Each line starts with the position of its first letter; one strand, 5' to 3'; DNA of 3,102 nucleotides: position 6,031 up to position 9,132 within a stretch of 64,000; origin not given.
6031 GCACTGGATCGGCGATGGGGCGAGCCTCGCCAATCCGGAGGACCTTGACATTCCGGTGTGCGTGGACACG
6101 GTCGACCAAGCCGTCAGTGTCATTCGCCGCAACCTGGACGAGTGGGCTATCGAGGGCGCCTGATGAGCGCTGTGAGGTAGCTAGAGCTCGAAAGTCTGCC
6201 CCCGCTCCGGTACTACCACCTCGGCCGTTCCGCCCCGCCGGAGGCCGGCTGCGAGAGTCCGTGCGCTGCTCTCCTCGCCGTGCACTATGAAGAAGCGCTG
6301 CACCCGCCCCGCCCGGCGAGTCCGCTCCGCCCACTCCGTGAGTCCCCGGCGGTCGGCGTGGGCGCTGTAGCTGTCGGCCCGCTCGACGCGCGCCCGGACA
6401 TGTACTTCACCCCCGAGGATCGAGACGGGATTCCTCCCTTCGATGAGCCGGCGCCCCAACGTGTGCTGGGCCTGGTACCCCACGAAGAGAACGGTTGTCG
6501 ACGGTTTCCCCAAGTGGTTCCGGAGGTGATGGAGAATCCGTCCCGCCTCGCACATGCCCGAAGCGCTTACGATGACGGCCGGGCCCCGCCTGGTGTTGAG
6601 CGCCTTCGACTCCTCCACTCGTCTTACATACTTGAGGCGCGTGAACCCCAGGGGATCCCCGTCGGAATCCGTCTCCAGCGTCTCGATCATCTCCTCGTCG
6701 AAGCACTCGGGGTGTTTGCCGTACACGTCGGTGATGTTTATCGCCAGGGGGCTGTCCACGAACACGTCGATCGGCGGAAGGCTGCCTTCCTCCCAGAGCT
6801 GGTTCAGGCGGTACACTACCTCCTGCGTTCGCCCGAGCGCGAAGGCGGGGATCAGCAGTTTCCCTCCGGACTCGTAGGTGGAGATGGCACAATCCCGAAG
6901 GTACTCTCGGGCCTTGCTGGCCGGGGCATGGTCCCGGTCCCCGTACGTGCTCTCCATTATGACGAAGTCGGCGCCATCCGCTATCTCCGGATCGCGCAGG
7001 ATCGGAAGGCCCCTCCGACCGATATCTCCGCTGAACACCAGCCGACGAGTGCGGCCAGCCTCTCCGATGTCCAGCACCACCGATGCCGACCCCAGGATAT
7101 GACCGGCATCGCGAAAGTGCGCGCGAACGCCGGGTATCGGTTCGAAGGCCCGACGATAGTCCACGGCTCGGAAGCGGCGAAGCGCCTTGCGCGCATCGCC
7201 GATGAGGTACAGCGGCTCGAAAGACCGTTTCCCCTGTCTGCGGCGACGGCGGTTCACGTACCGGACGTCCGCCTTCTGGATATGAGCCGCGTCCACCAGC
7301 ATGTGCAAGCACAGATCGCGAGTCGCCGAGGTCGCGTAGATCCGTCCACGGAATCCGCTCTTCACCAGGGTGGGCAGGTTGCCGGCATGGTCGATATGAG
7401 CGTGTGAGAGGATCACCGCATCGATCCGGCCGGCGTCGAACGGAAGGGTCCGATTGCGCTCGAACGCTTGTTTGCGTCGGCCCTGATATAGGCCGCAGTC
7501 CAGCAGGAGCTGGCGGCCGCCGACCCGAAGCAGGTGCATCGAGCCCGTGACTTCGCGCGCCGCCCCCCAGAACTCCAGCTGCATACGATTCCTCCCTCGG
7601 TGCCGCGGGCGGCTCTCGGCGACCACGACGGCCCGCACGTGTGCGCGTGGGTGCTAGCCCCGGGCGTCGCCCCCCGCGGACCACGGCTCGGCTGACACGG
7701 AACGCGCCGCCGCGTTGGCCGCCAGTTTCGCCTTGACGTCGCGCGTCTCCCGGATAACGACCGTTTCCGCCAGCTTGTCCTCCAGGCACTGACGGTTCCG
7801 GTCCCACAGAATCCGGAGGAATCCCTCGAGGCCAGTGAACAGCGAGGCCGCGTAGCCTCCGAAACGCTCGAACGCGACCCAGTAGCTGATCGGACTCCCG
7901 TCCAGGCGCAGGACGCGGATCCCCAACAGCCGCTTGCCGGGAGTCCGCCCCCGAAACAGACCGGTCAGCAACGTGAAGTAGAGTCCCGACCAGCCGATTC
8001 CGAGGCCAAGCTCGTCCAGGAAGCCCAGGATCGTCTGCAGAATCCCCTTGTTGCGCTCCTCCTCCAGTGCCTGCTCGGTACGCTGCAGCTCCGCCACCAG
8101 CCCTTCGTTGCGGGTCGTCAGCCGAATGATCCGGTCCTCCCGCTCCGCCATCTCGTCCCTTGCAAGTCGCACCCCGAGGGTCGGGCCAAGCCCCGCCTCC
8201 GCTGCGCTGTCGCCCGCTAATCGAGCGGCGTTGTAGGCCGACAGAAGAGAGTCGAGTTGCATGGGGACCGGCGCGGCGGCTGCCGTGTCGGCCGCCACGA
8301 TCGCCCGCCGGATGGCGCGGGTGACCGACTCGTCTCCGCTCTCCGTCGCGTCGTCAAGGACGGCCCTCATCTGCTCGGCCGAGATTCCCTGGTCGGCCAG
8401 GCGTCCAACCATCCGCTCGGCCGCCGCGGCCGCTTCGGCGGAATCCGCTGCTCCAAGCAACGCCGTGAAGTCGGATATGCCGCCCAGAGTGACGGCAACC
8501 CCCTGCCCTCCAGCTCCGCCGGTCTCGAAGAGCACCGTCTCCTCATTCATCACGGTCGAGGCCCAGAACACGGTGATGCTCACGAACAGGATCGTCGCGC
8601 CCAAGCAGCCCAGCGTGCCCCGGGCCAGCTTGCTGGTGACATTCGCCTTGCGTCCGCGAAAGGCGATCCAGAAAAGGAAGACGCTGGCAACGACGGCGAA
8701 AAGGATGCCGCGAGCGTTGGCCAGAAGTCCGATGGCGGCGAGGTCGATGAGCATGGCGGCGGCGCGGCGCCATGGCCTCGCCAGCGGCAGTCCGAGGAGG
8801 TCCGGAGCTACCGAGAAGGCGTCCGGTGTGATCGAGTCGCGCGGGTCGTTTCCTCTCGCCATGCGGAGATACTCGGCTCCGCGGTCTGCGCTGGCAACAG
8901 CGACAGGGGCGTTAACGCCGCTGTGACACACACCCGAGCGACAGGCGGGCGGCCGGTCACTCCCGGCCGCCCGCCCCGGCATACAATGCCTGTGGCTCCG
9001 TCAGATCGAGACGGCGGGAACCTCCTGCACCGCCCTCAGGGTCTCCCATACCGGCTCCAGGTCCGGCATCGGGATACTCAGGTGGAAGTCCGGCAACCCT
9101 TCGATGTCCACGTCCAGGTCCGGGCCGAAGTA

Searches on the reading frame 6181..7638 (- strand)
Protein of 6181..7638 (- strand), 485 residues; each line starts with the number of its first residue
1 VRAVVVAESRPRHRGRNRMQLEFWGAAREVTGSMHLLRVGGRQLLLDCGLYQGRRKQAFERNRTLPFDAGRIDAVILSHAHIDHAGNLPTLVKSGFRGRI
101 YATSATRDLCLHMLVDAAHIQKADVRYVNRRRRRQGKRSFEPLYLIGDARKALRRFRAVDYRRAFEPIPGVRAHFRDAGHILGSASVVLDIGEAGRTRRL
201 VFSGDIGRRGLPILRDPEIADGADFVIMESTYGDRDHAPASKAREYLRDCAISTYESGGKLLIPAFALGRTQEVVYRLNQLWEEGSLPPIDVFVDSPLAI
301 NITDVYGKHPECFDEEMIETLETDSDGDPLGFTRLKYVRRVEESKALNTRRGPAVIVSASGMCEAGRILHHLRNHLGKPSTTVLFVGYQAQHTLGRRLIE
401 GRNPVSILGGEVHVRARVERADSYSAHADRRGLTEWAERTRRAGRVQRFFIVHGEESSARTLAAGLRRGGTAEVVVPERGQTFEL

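Call 57: search_protein_families(library=pfam, proteins=[window:6181-7638:-], max_evalue=0.00001)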
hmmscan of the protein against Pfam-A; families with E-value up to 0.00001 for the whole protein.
window:6181-7638:- (485 aa): 5 families
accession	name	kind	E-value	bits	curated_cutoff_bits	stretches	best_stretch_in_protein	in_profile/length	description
PF10996.14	Beta-Casp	-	2.1e-40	138.4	27.7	1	271-398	1-120/120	Beta-Casp domain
PF07521.17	RMMBL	-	5.2e-14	52.4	21.6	1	412-477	2-63/63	Zn-dependent metallo-hydrolase RNA specificity domain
PF00753.33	Lactamase_B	-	1.3e-11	45.2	22.7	1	31-231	5-177/196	Metallo-beta-lactamase superfamily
PF12706.13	Lactamase_B_2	-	7.8e-11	42.4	27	1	42-247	1-187/200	Beta-lactamase superfamily domain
PF16661.11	Lactamase_B_6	-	9.2e-06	25.6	27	0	36-125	1-94/193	Metallo-beta-lactamase superfamily domain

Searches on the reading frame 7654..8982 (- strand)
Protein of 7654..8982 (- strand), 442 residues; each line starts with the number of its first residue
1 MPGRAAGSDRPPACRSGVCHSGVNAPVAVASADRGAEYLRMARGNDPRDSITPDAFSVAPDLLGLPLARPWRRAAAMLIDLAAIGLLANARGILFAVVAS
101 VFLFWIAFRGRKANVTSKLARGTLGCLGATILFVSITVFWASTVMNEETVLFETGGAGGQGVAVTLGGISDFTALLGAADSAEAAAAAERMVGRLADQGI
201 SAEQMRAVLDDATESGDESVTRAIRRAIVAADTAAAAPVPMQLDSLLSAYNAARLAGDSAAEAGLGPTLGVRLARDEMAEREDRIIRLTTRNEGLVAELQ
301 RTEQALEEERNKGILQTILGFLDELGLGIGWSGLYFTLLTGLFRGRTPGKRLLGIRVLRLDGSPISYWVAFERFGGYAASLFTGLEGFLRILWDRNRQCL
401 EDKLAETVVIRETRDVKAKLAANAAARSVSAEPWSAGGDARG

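Call 57: search_protein_families(library=pfam, proteins=[window:7654-8982:-], max_evalue=0.00001)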
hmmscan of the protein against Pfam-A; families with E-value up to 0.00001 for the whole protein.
window:7654-8982:- (442 aa): 1 family
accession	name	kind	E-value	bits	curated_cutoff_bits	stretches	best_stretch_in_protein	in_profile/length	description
PF06271.18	RDD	-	1.7e-16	61.2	24.1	1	329-405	55-136/137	RDD family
